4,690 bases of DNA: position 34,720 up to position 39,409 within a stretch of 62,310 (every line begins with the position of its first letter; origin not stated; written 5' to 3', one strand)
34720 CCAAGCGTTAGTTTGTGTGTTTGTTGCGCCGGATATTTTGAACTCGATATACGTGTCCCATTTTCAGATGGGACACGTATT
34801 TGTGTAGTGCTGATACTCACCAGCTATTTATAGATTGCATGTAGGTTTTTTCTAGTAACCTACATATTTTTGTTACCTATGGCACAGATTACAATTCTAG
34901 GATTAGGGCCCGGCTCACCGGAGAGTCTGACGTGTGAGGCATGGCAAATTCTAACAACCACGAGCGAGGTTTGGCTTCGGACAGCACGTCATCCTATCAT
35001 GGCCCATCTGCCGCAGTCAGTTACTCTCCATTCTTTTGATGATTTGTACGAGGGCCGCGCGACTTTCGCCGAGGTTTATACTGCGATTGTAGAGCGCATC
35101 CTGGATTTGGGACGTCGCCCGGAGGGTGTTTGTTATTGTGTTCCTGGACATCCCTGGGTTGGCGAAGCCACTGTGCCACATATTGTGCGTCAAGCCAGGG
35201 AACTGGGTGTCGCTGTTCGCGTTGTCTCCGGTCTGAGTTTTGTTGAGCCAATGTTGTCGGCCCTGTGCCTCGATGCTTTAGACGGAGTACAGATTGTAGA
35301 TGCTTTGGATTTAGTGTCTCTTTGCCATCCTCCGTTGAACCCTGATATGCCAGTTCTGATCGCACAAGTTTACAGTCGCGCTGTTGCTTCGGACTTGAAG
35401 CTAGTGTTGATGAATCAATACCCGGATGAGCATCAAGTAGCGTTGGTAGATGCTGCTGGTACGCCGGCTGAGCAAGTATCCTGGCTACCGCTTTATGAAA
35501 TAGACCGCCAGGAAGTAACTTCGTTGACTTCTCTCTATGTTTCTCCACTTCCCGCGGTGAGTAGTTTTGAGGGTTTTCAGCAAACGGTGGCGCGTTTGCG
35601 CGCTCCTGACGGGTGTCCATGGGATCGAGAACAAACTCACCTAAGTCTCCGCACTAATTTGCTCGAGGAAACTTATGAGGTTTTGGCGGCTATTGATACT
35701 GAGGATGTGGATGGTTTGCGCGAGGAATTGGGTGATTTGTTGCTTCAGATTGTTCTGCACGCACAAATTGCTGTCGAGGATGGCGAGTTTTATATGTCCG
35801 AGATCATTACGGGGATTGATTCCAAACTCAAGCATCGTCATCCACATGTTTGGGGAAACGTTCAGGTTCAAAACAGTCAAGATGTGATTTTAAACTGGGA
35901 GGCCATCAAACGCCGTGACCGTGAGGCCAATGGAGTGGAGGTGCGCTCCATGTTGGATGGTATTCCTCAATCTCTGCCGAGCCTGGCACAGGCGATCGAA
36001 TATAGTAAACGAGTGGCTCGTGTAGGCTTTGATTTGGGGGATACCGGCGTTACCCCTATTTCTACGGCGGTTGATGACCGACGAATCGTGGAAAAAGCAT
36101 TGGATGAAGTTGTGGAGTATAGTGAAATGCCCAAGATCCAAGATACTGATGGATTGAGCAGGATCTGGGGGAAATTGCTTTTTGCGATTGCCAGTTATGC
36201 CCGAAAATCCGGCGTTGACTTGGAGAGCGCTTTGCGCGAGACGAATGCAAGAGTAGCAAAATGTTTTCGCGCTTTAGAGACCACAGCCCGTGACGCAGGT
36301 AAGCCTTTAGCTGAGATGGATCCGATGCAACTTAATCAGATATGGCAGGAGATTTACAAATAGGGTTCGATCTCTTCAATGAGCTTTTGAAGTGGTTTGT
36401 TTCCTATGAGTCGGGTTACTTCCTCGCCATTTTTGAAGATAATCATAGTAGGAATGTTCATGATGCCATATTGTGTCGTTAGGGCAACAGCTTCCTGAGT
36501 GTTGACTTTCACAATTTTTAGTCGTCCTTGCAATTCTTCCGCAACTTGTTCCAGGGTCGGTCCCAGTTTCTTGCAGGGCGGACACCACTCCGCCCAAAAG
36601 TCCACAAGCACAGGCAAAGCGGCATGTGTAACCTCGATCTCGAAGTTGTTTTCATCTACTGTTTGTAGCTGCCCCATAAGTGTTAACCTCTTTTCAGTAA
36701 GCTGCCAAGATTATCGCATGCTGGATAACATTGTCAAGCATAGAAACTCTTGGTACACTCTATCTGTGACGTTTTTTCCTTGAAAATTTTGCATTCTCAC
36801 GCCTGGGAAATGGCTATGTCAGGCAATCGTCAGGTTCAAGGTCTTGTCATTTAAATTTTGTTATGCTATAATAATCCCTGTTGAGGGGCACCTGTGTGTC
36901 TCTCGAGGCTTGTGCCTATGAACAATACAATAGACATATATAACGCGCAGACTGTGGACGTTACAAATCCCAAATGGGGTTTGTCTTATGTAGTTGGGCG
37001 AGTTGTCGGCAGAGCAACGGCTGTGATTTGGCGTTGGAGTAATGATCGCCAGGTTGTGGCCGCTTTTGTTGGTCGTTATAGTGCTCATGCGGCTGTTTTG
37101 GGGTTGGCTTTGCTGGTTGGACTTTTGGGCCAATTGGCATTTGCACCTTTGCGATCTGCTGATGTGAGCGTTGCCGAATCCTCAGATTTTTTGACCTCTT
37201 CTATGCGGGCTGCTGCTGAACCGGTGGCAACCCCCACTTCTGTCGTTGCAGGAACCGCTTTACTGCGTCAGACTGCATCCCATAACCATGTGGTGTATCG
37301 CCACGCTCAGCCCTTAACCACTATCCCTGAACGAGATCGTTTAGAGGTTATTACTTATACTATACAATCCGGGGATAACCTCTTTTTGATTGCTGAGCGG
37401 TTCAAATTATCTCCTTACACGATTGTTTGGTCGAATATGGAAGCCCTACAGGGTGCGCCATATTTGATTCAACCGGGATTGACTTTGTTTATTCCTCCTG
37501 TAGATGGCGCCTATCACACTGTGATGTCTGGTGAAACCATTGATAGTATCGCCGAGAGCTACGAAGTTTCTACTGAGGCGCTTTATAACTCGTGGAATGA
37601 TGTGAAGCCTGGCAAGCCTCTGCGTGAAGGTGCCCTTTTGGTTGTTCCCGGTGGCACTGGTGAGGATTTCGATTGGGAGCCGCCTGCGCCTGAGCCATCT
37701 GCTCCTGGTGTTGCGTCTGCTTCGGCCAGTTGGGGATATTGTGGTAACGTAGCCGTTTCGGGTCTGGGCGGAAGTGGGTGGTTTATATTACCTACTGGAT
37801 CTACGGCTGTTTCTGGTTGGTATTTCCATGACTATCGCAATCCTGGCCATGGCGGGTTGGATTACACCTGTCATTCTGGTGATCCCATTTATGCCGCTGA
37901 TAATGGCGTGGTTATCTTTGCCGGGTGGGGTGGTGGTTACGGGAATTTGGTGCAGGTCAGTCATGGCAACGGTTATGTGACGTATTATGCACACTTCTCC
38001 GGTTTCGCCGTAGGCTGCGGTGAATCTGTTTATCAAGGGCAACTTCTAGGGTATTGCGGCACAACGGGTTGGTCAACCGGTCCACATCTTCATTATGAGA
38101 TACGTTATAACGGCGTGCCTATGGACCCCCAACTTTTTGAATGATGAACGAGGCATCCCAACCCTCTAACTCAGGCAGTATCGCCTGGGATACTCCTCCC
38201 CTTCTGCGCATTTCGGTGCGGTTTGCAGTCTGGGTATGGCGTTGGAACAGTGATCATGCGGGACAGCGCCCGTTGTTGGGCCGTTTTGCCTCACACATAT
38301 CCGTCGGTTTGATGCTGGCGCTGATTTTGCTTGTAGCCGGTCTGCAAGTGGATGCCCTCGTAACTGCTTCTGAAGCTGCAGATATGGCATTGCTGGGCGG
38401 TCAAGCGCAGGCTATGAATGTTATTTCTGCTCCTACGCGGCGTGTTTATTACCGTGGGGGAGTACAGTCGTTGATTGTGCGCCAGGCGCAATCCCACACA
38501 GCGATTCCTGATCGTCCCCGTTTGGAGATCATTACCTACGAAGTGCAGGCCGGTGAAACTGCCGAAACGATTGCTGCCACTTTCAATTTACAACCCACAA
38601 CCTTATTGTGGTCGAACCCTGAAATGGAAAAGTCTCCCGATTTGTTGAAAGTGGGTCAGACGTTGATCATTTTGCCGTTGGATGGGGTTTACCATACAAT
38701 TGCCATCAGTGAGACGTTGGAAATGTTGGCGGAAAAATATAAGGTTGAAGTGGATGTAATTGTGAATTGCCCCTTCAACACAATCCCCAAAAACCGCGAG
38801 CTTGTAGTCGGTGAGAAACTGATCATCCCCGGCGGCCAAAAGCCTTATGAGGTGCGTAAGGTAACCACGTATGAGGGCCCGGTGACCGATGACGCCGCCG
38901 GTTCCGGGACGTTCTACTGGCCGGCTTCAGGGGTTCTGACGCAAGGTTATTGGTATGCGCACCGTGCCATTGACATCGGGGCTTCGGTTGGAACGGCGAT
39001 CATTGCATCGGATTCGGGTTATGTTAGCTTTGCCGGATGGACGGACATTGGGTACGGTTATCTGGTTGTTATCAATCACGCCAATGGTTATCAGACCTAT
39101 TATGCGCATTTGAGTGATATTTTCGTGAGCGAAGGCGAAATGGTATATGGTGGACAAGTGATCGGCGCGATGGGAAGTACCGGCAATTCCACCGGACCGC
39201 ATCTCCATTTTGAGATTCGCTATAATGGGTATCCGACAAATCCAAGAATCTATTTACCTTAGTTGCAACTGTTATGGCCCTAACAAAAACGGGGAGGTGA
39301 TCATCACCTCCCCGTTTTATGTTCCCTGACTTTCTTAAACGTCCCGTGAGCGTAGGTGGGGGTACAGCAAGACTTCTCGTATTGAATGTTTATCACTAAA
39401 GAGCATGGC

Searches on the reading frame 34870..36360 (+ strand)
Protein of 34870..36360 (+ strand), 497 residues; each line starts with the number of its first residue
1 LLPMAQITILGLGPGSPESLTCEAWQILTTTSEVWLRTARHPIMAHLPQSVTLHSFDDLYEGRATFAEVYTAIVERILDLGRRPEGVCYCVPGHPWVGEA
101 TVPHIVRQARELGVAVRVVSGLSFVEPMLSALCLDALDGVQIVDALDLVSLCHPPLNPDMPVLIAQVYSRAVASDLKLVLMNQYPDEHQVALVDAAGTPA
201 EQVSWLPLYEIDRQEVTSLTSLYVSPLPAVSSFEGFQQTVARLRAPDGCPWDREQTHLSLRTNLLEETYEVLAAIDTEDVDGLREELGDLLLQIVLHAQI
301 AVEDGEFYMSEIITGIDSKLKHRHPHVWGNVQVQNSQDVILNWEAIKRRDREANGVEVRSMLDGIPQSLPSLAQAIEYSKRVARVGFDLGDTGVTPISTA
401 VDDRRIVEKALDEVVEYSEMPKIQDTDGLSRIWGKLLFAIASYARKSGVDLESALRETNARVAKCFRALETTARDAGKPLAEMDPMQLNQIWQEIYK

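Call 61: search_protein_families(library=pfam, proteins=[window:34870-36360:+], max_evalue=0.00001)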
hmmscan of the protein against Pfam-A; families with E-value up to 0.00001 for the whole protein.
window:34870-36360:+ (497 aa): 2 families
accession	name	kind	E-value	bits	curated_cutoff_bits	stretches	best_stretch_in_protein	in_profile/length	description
PF03819.22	MazG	-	1.1e-25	90.1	22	1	255-328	1-74/74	MazG nucleotide pyrophosphohydrolase domain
PF00590.25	TP_methylase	-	3.7e-21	76.5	27.8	1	7-211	2-211/212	Tetrapyrrole (Corrin/Porphyrin) Methylases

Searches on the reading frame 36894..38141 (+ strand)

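Call 61: search_protein_families(library=pfam, proteins=[window:36894-38141:+], max_evalue=0.00001)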
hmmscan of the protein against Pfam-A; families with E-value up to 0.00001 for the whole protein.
window:36894-38141:+ (416 aa): 2 families
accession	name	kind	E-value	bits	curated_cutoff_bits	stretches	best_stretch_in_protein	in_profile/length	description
PF01551.29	Peptidase_M23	-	5.2e-34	116.8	28.7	1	319-412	3-96/96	Peptidase family M23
PF01476.26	LysM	-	7.1e-11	42.3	20.9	0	155-201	1-43/43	LysM domain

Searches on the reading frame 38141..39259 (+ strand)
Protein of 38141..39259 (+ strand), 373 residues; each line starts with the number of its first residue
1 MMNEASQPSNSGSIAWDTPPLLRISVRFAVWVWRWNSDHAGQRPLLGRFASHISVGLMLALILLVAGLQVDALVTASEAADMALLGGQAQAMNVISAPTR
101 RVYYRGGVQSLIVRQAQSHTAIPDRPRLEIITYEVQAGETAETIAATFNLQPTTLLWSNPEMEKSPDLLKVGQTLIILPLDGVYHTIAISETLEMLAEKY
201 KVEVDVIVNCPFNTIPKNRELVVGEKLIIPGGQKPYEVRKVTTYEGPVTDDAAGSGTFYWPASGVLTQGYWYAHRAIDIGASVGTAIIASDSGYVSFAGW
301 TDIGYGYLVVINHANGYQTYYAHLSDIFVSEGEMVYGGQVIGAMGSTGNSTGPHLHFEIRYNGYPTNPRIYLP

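Call 61: search_protein_families(library=pfam, proteins=[window:38141-39259:+], max_evalue=0.00001)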
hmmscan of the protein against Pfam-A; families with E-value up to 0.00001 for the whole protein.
window:38141-39259:+ (373 aa): 2 families
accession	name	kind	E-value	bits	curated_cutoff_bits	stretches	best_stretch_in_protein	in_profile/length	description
PF01551.29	Peptidase_M23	-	1.1e-33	115.7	28.7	1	273-368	2-96/96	Peptidase family M23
PF01476.26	LysM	-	5.2e-10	39.6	20.9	0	133-177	1-42/43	LysM domain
